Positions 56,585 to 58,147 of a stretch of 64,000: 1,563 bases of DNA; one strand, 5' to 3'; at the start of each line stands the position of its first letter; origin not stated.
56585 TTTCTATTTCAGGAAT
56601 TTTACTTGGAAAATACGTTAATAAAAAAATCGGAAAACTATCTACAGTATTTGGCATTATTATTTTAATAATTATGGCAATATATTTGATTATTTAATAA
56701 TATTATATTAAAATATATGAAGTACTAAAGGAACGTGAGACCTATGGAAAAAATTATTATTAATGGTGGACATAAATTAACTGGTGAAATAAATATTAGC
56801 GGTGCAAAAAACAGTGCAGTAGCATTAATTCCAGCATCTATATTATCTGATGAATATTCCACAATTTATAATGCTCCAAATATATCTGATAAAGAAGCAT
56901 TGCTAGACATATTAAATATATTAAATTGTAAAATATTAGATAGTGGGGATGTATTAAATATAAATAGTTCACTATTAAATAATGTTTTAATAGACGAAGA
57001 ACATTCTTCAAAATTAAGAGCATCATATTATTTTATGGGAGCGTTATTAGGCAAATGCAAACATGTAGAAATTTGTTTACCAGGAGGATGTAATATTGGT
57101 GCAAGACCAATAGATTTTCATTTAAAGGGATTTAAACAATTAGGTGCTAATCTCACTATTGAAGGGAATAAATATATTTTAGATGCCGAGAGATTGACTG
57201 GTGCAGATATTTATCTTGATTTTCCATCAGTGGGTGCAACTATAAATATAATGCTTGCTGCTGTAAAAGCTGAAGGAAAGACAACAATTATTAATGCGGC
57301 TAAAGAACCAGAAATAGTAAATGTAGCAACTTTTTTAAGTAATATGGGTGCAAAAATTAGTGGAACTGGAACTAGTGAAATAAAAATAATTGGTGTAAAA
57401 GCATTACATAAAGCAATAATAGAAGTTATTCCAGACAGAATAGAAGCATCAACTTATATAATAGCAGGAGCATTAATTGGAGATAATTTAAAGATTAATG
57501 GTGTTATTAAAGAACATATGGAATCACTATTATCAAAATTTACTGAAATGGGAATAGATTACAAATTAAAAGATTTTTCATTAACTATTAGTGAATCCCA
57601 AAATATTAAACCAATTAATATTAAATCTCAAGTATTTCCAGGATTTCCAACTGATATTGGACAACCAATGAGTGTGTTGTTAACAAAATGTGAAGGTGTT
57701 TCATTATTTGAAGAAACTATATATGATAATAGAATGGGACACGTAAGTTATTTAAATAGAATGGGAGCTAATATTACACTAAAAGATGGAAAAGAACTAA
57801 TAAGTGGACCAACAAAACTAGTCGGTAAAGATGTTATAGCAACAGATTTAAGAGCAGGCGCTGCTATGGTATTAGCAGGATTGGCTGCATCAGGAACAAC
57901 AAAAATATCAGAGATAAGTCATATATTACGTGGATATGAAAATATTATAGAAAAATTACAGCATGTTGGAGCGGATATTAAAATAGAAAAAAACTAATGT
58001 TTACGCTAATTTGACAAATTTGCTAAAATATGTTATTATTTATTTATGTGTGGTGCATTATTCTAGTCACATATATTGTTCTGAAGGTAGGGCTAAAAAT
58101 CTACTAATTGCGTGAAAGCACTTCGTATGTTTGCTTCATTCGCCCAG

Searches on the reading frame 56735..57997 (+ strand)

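Call 90: search_protein_families(library=ncbifam, proteins=[window:56735-57997:+], max_evalue=0.00001)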
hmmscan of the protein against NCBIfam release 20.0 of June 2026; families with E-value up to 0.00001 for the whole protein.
window:56735-57997:+ (420 aa): 5 families
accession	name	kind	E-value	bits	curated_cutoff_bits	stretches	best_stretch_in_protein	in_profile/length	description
NF009470.0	PRK12830.1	equivalog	2.7e-166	553.4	552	1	4-419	1-416/417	UDP-N-acetylglucosamine 1-carboxyvinyltransferase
NF006873.0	PRK09369.1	subfamily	3.1e-151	503.8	297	1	4-418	1-417/419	UDP-N-acetylglucosamine 1-carboxyvinyltransferase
TIGR01072.1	murA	equivalog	2.6e-148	494.2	392.7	1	4-416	1-415/416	UDP-N-acetylglucosamine 1-carboxyvinyltransferase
TIGR01356.1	aroA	equivalog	6.1e-17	61.5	287.25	1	17-412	1-413/415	3-phosphoshikimate 1-carboxyvinyltransferase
NF011381.1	PRK14806.1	equivalog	3.8e-10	38.6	902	1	110-416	409-731/733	bifunctional prephenate dehydrogenase/3-phosphoshikimate 1-carboxyvinyltransferase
